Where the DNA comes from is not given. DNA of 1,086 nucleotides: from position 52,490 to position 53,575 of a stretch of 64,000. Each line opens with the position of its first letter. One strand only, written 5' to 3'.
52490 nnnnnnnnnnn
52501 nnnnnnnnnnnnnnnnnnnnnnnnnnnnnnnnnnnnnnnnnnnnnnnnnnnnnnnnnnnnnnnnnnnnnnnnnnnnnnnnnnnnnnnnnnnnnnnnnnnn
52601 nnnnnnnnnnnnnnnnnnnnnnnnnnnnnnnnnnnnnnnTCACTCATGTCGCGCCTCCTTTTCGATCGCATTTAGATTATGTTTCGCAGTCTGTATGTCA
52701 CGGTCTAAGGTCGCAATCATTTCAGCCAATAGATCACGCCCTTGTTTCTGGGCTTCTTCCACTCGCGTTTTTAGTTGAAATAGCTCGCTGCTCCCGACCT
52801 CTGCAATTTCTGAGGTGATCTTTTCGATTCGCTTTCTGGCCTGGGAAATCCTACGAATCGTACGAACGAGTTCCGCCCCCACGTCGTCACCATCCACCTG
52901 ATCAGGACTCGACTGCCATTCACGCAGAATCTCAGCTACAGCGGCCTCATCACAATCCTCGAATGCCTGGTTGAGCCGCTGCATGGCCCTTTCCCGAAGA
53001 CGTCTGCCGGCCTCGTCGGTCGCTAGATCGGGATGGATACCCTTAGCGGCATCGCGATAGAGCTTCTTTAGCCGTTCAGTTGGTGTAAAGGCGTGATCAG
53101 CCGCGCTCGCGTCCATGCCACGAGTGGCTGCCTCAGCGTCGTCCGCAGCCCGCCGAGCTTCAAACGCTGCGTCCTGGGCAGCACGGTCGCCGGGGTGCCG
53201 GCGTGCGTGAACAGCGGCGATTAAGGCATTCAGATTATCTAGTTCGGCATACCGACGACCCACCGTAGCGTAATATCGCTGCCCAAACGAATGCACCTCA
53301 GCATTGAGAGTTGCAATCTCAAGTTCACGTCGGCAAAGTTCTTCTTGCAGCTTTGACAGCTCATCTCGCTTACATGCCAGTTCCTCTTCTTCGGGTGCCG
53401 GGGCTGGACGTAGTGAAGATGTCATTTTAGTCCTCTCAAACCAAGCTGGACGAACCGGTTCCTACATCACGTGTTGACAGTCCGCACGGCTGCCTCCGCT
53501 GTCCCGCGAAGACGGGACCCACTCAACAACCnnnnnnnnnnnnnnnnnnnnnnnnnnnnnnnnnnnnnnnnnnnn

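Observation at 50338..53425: Overlapping J-domain + giant ankyrin-repeat operon between an integrase pseudogene and the Type I R-M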

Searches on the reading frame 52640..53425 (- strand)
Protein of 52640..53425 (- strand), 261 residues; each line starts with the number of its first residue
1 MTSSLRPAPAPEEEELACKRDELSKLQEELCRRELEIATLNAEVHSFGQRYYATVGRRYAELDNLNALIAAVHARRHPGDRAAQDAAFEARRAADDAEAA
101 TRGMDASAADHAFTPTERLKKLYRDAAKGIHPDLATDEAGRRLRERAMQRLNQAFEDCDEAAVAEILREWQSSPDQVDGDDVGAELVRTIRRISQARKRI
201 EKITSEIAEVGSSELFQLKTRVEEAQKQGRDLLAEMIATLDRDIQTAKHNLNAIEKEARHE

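Call 5: search_protein_families(library=pfam, proteins=[window:52640-53425:-], max_evalue=0.01)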
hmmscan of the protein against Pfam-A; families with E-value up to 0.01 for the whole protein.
window:52640-53425:- (261 aa): 2 families
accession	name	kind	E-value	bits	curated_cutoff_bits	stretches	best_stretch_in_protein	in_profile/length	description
PF09536.15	DUF2378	-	0.0023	18.2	22.2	1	101-153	30-82/177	Protein of unknown function (DUF2378)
PF00226.36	DnaJ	-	0.0064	17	27.8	0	116-156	14-51/63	DnaJ domain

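Call 6: search_protein_families(library=ncbifam, proteins=[window:52640-53425:-], max_evalue=0.01)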
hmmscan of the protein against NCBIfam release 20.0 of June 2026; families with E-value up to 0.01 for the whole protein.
window:52640-53425:- (261 aa): 1 family
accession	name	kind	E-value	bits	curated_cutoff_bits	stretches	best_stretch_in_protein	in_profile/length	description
NF052320.1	Cbp1_fam_LP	subfamily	0.00028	20.5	90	0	14-46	130-162/286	Cbp1 family collagen-binding glycoprotein adhesin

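Call 7: search_protein_families(library=padloc, proteins=[window:52640-53425:-], max_evalue=0.01)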
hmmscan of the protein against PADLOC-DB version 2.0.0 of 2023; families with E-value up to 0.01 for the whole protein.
window:52640-53425:- (261 aa): 2 families
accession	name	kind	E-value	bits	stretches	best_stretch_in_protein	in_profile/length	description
PDLC00519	JetC1|JetC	-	0.0041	13.4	1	145-258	629-740/1097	DUF3584 domain; MukB-like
PDLC00551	JetC2|JetC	-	0.0081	12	0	13-260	747-988/1365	DUF3584 domain; MukB-like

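Call 9: find_homologous_proteins(query=window:52640-53425:-, max_evalue=0.001)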
Query window:52640-53425:- (261 aa): 750 proteins with E <= 0.001 among 8000 candidates; the best 120 are listed.
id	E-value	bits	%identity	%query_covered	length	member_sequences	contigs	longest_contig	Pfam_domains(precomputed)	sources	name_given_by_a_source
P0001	1.3e-159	547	100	100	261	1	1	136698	-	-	-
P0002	6.8e-80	287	46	84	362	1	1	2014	-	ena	-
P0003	1.6e-62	230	50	97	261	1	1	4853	-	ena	-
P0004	6.5e-61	224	47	98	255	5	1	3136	-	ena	-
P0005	1.8e-60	223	51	94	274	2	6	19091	PF00226.37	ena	-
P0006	3.1e-60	222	50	96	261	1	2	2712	-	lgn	-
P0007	5.3e-60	222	48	100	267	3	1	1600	-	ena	-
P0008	1.4e-59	220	48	97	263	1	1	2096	-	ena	-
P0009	1.4e-59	220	48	100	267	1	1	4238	-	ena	-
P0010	1.6e-59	220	47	98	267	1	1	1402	-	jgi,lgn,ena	-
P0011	1.9e-59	220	49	100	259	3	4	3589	-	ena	-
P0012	2.5e-59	219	48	98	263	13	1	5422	-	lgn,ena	-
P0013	3.1e-59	219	48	97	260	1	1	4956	-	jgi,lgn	jgi:chromosome segregation ATPase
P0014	3.3e-59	219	47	100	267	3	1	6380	-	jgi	-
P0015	5.3e-59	218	48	98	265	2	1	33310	PF00226.37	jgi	jgi:hypothetical protein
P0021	2.1e-58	216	50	89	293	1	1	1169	PF00226.37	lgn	-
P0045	1.3e-56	210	47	97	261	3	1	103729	-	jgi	jgi:hypothetical protein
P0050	2.6e-56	209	49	97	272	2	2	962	PF00226.37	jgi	jgi:hypothetical protein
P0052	3.6e-56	209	48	99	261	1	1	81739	-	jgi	jgi:hypothetical protein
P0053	4.1e-56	209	48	94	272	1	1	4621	PF00226.37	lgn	-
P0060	8.2e-56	208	46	98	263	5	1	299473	PF00226.37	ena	-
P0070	1.9e-55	207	49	95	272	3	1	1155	PF00226.37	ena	-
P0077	4.8e-55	205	50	95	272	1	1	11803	PF00226.37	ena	-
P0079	5.8e-55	205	48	93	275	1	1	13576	PF00226.37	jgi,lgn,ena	-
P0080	5.8e-55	205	47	100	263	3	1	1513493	-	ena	-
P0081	6.0e-55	205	48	80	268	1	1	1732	PF00226.37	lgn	-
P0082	6.5e-55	205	49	95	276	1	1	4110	PF00226.37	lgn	-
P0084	7.0e-55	205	48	95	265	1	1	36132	PF00226.37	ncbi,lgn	-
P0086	8.3e-55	205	49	90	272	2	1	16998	PF00226.37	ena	-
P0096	1.4e-54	204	46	95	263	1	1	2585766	-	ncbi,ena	-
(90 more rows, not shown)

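Call 11: find_related_loci(query=A1, collection=genome_contigs, flank=10000)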
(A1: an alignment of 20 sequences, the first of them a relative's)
Query A1 (261 aa) in genome_contigs; peptide patterns used: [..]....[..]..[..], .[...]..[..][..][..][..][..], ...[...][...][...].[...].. (x = any residue, [..] = any of these).
599 stretches matched a pattern (row limit reached: there are more); 242 encode a relative of the query (tblastn E <= 1e-3); the best 80 are kept; 80 distinct loci.
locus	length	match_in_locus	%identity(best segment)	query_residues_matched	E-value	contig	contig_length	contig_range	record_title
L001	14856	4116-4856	49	10-256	3e-66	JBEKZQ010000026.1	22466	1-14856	MAG: Thermoguttaceae bacterium isolate SPRUCE 73 SPRUCE_73_26, whole genome shotgun sequence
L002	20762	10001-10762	47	1-254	2e-65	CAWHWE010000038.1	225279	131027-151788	MAG: uncultured Acidobacteriota bacterium isolate MFD04492.bin.1.130 genome assembly, contig: contig_20716, whole genome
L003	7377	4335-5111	45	1-259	7e-65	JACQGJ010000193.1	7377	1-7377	MAG: Armatimonadetes bacterium isolate NC_groundwater_1070_Ag_S2p5_59_96 S_2p5_S6_coassembly_k141_1517928, whole genome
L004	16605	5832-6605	47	1-257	5e-64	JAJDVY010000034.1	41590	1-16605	MAG: Nitrospirales bacterium isolate jk18x22bins.71 k141_435531, whole genome shotgun sequence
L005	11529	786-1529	46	7-254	2e-63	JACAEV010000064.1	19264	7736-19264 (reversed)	MAG: Syntrophaceae bacterium isolate L.E.D.11_1 k119_356264, whole genome shotgun sequence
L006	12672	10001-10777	41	1-259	7e-63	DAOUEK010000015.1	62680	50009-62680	MAG TPA_asm: Anaerolineales bacterium isolate N6_271 k139_332033, whole genome shotgun sequence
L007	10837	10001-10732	45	11-254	1e-62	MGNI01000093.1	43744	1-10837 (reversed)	MAG: Chloroflexi bacterium RBG_16_48_8 RBG_16_scaffold_2618, whole genome shotgun sequence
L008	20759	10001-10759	45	1-254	8e-63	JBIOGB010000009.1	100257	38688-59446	MAG: Candidatus Acidiferrales bacterium isolate GcC11-7 k141_764360_length_100257_cov_79.7467, whole genome shotgun sequ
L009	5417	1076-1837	47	1-254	1e-62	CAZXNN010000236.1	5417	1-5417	MAG TPA_asm: uncultured Nitrospira sp. isolate SRP173033_co1_191 genome assembly, contig: NODE_42023_length_5417_cov_10.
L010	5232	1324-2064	45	10-256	1e-62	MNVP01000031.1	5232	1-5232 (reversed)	MAG: Candidatus Omnitrophica bacterium CG1_02_40_15 cg1_0.2_scaffold_16717_c, whole genome shotgun sequence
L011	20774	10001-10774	48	1-261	2e-62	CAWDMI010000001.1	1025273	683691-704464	MAG: uncultured delta proteobacterium isolate MFD04944.bin.2.54 genome assembly, contig: contig_16567, whole genome shot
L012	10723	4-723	48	15-254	5e-62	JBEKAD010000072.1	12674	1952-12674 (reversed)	MAG: Terriglobia bacterium isolate SPRUCE 104 SPRUCE_104_72, whole genome shotgun sequence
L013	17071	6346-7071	47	10-251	4e-62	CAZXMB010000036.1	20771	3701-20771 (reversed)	MAG TPA_asm: uncultured Syntrophaceae bacterium isolate SRP098346_co1_431 genome assembly, contig: NODE_2404_length_2077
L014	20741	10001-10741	48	2-249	3e-61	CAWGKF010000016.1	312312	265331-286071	MAG: Terriglobia bacterium isolate MFD05705.bin.1.22 genome assembly, contig: contig_28880, whole genome shotgun sequenc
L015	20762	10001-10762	48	1-254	6e-61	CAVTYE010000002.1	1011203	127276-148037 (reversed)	MAG: uncultured Chloroflexia bacterium isolate MFD04944.bin.2.175 genome assembly, contig: contig_31027, whole genome sh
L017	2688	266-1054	45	1-261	8e-61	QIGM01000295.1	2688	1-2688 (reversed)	MAG: bacterium isolate SZUA-149 Ga0063293_10076198, whole genome shotgun sequence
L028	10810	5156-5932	43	1-260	7e-58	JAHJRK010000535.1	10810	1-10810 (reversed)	MAG: Proteobacteria bacterium isolate OS_PC_MetaG.mb.148 OS_PC_MetaG.mb.148_k141_726785, whole genome shotgun sequence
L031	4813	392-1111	45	19-258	9e-58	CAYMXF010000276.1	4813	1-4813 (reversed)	MAG TPA_asm: uncultured Planctomycetaceae bacterium isolate SRP119689_co1_206 genome assembly, contig: NODE_29976_length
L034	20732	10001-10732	46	11-254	4e-57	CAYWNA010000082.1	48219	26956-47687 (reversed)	MAG TPA_asm: uncultured Pirellulaceae bacterium isolate binchicken_co65_467 genome assembly, contig: NODE_2854_length_48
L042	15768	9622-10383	43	1-254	4e-55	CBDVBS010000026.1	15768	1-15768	MAG TPA_asm: uncultured bacterium isolate SRR22302362_concoct_44 genome assembly, contig: ERZ25746724.1570, whole genome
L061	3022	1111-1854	46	11-259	7e-53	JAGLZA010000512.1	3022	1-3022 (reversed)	MAG: candidate division WOR-3 bacterium isolate RS_13_48 ZL320.bin.48.fa_512, whole genome shotgun sequence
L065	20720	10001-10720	47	11-251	3e-52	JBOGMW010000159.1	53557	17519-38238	MAG: Candidatus Acidiferrales bacterium isolate TC-S_metawrap_bin.120 k127_2144871, whole genome shotgun sequence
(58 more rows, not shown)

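Call 24: search_solved_structures(query=A1, max_evalue=1, show_alignments=2)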
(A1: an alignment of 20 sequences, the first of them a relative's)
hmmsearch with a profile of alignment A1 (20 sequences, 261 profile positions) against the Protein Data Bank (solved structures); distinct sequences matched with E-value up to 1: 36.
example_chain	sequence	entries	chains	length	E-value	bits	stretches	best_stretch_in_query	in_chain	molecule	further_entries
2ej7_A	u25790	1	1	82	0.00012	24.9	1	113-175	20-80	HCG3 gene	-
6u3r_A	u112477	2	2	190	0.0082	18.9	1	112-170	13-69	DnaJ homolog subfamily B member 6,DnaJ homolog subfamily B member 6 | DnaJ homolog subfamily B member 6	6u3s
1nz6_A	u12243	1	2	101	0.0095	18.7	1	115-159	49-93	Auxilin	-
1xi5_J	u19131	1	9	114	0.01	18.6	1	115-159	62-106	Auxilin J-domain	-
2dn9_A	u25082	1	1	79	0.015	18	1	115-157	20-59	DnaJ homolog subfamily A member 3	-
2lgw_A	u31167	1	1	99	0.021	17.6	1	115-170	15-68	DnaJ homolog subfamily B member 2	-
9s4q_Zw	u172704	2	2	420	0.022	17.5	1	194-257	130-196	Outer kinetochore KNL1 complex subunit KRE28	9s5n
6iws_A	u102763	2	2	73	0.023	17.4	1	115-156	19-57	DnaJ homolog subfamily A member 3, mitochondrial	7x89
2kqx_A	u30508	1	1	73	0.023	17.4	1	113-151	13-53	Curved DNA-binding protein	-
1n4c_A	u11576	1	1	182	0.024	17.3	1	116-159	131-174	Auxilin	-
3ucs_C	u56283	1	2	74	0.025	17.3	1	113-155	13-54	Curved DNA-binding protein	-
7am2_BS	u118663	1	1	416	0.033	16.9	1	83-156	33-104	DNAj-like protein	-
2dmx_A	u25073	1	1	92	0.037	16.7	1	115-156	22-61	DnaJ homolog subfamily B member 8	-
3iv1_A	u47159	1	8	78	0.049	16.3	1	193-259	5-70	Tumor susceptibility gene 101 protein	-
2qsa_A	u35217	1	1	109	0.057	16.1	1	110-160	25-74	DnaJ homolog dnj-2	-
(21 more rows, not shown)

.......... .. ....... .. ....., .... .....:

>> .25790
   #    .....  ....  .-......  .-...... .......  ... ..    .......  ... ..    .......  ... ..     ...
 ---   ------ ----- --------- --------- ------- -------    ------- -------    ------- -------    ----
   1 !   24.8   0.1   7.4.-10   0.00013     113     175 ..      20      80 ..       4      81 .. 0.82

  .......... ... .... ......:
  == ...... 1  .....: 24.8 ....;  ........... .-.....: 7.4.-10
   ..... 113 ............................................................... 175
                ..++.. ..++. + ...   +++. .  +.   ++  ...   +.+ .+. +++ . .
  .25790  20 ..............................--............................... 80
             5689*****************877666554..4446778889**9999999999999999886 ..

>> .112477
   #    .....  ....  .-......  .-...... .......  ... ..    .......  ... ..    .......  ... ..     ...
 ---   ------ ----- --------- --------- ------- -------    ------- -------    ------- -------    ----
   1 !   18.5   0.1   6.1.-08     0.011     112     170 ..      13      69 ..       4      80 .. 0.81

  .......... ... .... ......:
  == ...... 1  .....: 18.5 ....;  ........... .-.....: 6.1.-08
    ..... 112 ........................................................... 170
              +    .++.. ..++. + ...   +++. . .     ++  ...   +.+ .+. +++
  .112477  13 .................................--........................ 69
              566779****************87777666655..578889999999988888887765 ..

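Call 37: predict_structure(alignment_id=A3)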
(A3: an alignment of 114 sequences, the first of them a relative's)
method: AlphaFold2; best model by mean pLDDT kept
length: 261 residues; sequences in the alignment: 114
mean_pLDDT: 87.8   pTM: 0.69
mean pLDDT of the five models: 87.8, 87.0, 86.6, 86.0, 85.0
residues with pLDDT >= 90: 154; 70-90: 89; 50-70: 9; < 50: 9
segments of 3 or more residues with pLDDT < 50: 104-110
pLDDT, mean of each block of 10 residues (from residue 1): 64 95 96 89 86 91 95 91 93 88 48 78 90 86 91 87 88 81 93 94 94 95 96 96 97 86 60
secondary structure, 60 per line:
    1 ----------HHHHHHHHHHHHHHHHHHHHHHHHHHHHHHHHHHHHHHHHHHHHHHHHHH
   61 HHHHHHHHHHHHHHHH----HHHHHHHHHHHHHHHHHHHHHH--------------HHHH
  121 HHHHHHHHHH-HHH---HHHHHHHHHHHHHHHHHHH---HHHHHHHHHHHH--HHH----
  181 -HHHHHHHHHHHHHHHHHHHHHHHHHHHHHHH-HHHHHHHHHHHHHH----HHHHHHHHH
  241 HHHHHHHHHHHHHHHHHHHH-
elements in order: H11-76 H81-102 H117-130 H138-156 H160-171 H182-212 H214-227 H232-260

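Call 39: fold_search(model_id=the predicted structure, library=pdb)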
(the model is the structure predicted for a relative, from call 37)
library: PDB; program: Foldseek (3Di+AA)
matches with E <= 10: 338; with E <= 0.001: 0
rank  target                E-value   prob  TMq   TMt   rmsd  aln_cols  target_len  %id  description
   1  5ayh                  8.5e-02  0.57  0.21  0.22  33.2       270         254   13  Structure of the entire dynein stalk region (released 2015-12-16)
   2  6ixf_A                9.3e-02  0.35  0.15  0.17  27.8       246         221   20  Crystal structure of SeMet apo SH3BP5 (P41) (released 2019-03-20)
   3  6ixv_C                1.1e-01  0.35  0.15  0.17  26.2       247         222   16  Crystal structure of SH3BP5-Rab11a (released 2019-03-20)
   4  6ixv_A                1.2e-01  0.60  0.20  0.23  30.9       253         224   18  Crystal structure of SH3BP5-Rab11a (released 2019-03-20)
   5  6ixf_B                1.2e-01  0.35  0.15  0.17  28.0       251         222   17  Crystal structure of SeMet apo SH3BP5 (P41) (released 2019-03-20)
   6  6ixe                  1.3e-01  0.33  0.15  0.17  27.7       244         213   18  Crystal structure of SeMet apo SH3BP5 (I41) (released 2019-03-20)
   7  6djl_B                1.3e-01  0.28  0.14  0.17  28.7       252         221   17  Crystal structure of the Rab11 GEF SH3BP5 bound to nucleotide free Rab11A (released 2018-09-26)
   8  6djl_E                1.8e-01  0.38  0.17  0.19  31.0       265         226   17  Crystal structure of the Rab11 GEF SH3BP5 bound to nucleotide free Rab11A (released 2018-09-26)
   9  5xg2                  2.0e-01  0.38  0.18  0.20  41.3       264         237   19  Crystal structure of a coiled-coil segment (residues 345-468 and 694-814) of Pyrococcus yayanosii Smc (released 2017-06-07)
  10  8f7n                  2.0e-01  0.35  0.21  0.16  39.2       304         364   14  Crystal structure of chemoreceptor McpZ ligand sensing domain (released 2023-07-05)
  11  4tql_B                2.5e-01  0.57  0.23  0.25  18.5       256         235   15  Computationally designed three helix bundle (released 2014-10-15)
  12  4kik_A                2.6e-01  0.63  0.25  0.14  17.4       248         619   13  Human IkB kinase beta (released 2013-06-26)
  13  6ixg_B                2.6e-01  0.44  0.20  0.23  31.5       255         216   18  Crystal structure of native apo SH3BP5 (P41) (released 2019-03-20)
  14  3wuq                  2.6e-01  0.35  0.22  0.21  33.9       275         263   13  Structure of the entire stalk region of the dynein motor domain (released 2014-08-06)
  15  6ixv_D                2.6e-01  0.21  0.15  0.17  28.5       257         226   16  Crystal structure of SH3BP5-Rab11a (released 2019-03-20)
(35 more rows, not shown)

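Call 44: find_related_loci(query=A1, collection=viral_contigs, flank=6000)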
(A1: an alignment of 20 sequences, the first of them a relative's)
Query A1 (261 aa) in viral_contigs; peptide patterns used: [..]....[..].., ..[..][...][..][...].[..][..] (x = any residue, [..] = any of these).
28 stretches matched a pattern, but none encodes a relative of the query by tblastn (E <= 1e-3).

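Call 47: search_protein_families(library=pfam, alignment_id=A5, max_evalue=0.00001)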
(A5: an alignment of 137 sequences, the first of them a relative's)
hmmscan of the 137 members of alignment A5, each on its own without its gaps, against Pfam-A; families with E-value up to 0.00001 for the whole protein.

A. member 1, L001:3534-4052:- (172 aa): 0 families

B. families by the number of members that match (of 137 scanned): 151 families (the first 25 are shown)
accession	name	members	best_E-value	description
PF12867.12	DinB_2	4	3.8e-25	DinB superfamily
PF04978.18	MST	4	1.5e-09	Mycothiol-S-transferase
PF01850.27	PIN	3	2.5e-15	PIN domain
PF10107.15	Endonuc_Holl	2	1.4e-56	Endonuclease related to archaeal Holliday junction resolvase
PF00990.26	GGDEF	2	1.9e-46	Diguanylate cyclase, GGDEF domain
PF00515.34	TPR_1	2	1.2e-42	Tetratricopeptide repeat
PF07719.23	TPR_2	2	4.6e-37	Tetratricopeptide repeat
PF13424.12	TPR_12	2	2.6e-25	Tetratricopeptide repeat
PF12146.15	Hydrolase_4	2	6.6e-23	Serine aminopeptidase, S33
PF00795.27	CN_hydrolase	2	2.2e-17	Carbon-nitrogen hydrolase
PF20154.4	LNT_N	2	4.6e-16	Apolipoprotein N-acyltransferase N-terminal domain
PF13304.12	AAA_21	2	3.2e-15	AAA domain, putative AbiEii toxin, Type IV TA system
PF05168.19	HEPN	2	2.5e-14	HEPN domain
PF12697.13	Abhydrolase_6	2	1.6e-13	Alpha/beta hydrolase family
PF13508.13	Acetyltransf_7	2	6e-13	Acetyltransferase (GNAT) domain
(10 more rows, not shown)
